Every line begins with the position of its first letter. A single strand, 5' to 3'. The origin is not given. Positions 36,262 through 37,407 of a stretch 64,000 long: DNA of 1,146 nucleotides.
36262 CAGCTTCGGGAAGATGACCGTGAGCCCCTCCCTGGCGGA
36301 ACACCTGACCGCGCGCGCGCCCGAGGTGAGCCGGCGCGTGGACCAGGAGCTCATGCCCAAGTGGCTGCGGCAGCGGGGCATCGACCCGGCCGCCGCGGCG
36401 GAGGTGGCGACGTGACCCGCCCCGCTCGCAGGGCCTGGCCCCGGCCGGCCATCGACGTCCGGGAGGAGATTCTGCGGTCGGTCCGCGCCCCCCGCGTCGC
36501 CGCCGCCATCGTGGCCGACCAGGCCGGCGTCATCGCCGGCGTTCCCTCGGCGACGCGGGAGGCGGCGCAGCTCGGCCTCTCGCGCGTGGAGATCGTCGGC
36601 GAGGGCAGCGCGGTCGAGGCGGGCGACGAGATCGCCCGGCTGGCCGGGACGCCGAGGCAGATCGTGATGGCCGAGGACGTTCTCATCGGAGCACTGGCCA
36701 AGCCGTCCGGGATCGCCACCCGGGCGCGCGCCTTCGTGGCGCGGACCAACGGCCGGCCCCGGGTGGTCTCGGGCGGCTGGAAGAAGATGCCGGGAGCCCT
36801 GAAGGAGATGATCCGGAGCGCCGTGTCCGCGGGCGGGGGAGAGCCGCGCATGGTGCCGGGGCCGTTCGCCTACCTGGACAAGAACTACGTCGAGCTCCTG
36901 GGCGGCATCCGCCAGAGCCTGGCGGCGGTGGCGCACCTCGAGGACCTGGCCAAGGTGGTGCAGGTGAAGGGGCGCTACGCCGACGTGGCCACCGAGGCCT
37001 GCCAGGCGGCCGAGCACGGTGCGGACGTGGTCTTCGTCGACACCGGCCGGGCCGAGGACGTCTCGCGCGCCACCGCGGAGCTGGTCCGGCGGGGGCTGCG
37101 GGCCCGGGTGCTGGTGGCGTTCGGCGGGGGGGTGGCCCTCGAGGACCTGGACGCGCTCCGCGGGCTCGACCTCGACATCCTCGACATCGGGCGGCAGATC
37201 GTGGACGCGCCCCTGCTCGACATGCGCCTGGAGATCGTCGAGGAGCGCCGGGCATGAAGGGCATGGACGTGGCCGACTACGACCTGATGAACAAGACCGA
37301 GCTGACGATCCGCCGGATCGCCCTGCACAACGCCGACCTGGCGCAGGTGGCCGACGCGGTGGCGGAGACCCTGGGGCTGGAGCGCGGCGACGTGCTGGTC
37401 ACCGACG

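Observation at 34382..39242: Best candidate for an undescribed system: coupled operon of Fd/BFD, an orphan 473-aa protein, a divergent QPRTase-fold protein, a CinA-N/MoCF-like protein, a possible sORF and a split MaoC hydratase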

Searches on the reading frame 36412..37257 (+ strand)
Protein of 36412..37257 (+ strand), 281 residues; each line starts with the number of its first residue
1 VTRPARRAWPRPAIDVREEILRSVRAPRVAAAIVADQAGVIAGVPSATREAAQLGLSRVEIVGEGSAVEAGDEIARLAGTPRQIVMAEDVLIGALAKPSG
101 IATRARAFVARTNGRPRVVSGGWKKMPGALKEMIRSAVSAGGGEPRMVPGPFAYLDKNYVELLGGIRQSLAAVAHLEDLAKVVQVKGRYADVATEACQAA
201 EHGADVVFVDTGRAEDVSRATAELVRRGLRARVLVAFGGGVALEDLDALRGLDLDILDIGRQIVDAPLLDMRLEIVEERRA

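Call 6: search_protein_families(library=pfam, proteins=[window:36412-37257:+], max_evalue=0.01)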
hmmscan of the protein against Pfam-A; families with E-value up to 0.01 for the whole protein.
window:36412-37257:+ (281 aa): 2 families
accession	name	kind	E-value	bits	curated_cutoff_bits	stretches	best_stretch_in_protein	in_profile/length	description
PF01729.25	QRPTase_C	-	1.2e-15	58.1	23.1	1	101-273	1-168/169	Quinolinate phosphoribosyl transferase, C-terminal domain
PF02749.22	QRPTase_N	-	6.1e-10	39.6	27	1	25-99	10-82/82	Quinolinate phosphoribosyl transferase, N-terminal domain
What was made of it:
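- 36412..37257 (+): QPRTase-fold protein with a remodelled active site, the first half of the conserved accessory pair. Pfam QRPTase_N and QRPTase_C (call 6).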

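Call 8: search_protein_families(library=ncbifam, proteins=[window:36412-37257:+], max_evalue=0.01)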
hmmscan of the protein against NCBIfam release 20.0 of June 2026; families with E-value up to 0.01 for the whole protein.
window:36412-37257:+ (281 aa): 4 families
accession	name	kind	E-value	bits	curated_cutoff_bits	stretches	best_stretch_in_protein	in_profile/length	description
TIGR00078.1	nadC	equivalog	3.5e-32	111.7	198.4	1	27-275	25-269/269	carboxylating nicotinate-nucleotide diphosphorylase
NF006415.0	PRK08662.1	equivalog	5.1e-10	38.6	243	1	24-142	38-154/381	nicotinate phosphoribosyltransferase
TIGR01334.1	modD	hypoth_equivalog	6.8e-06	25.7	178.85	1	34-247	38-250/277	ModD protein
NF011269.0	PRK14676.1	equivalog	0.0051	17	190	1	172-248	16-91/117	hypothetical protein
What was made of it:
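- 36412..37257 (+): The nadC model scores 111.7 against a cut-off of 198.4 (call 8).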

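Call 51: search_solved_structures(query=window:36412-37254:+, max_evalue=0.001, show_alignments=2)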
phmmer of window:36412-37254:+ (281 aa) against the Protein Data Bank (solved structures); distinct sequences matched with E-value up to 0.001: 18.
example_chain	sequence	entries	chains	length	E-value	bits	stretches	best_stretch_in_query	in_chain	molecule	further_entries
2jbm_A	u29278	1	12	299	7.1e-19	72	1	30-276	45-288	NICOTINATE-NUCLEOTIDE PYROPHOSPHORYLASE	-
5ayy_A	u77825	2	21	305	7.6e-19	71.9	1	30-276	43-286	Nicotinate-nucleotide pyrophosphorylase [carboxylating]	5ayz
4kwv_A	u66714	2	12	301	1.9e-18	70.6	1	30-276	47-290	Nicotinate-nucleotide pyrophosphorylase [carboxylating]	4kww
5ayx_A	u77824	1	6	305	2e-18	70.5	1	30-276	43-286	Nicotinate-nucleotide pyrophosphorylase [carboxylating]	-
4i9a_A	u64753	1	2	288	1.1e-17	68.1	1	27-276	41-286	quinolinate phosphoribosyltransferase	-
1x1o_A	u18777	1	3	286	2.5e-13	53.8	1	28-276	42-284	nicotinate-nucleotide pyrophosphorylase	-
3c2e_A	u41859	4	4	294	4.2e-13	53.1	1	32-275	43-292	Nicotinate-nucleotide pyrophosphorylase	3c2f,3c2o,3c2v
3c2r_A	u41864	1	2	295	4.2e-13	53.1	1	32-275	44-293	Nicotinate-nucleotide pyrophosphorylase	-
5hup_A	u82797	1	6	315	2.6e-11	47.2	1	31-272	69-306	Nicotinate-nucleotide pyrophosphorylase (Carboxylating)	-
3paj_A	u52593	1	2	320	2.7e-11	47.1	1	12-272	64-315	Nicotinate-nucleotide pyrophosphorylase, carboxylating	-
1o4u_A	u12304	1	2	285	4.3e-11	46.5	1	39-275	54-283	Type II quinolic acid phosphoribosyltransferase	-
5hul_A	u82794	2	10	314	4.7e-11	46.3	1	32-272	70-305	Quinolinate phosphoribosyltransferase | Nicotinate-nucleotide diphosphorylase (Carboxylating)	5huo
7xgl_A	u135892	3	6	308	1.9e-10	44.3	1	23-275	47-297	Quinolinate Phosphoribosyl Transferase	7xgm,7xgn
1qap_A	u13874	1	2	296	8.8e-09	38.9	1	31-271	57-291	QUINOLINIC ACID PHOSPHORIBOSYLTRANSFERASE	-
1qpn_A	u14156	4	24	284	1.1e-08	38.6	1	28-273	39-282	PROTEIN (QUINOLINATE PHOSPHORIBOSYL TRANSFERASE) | QUINOLINATE ACID PHOSPHORIBOSYL TRANSFERASE | QUINOLINATE PHOSPHORIBOSYLTRANSFERASE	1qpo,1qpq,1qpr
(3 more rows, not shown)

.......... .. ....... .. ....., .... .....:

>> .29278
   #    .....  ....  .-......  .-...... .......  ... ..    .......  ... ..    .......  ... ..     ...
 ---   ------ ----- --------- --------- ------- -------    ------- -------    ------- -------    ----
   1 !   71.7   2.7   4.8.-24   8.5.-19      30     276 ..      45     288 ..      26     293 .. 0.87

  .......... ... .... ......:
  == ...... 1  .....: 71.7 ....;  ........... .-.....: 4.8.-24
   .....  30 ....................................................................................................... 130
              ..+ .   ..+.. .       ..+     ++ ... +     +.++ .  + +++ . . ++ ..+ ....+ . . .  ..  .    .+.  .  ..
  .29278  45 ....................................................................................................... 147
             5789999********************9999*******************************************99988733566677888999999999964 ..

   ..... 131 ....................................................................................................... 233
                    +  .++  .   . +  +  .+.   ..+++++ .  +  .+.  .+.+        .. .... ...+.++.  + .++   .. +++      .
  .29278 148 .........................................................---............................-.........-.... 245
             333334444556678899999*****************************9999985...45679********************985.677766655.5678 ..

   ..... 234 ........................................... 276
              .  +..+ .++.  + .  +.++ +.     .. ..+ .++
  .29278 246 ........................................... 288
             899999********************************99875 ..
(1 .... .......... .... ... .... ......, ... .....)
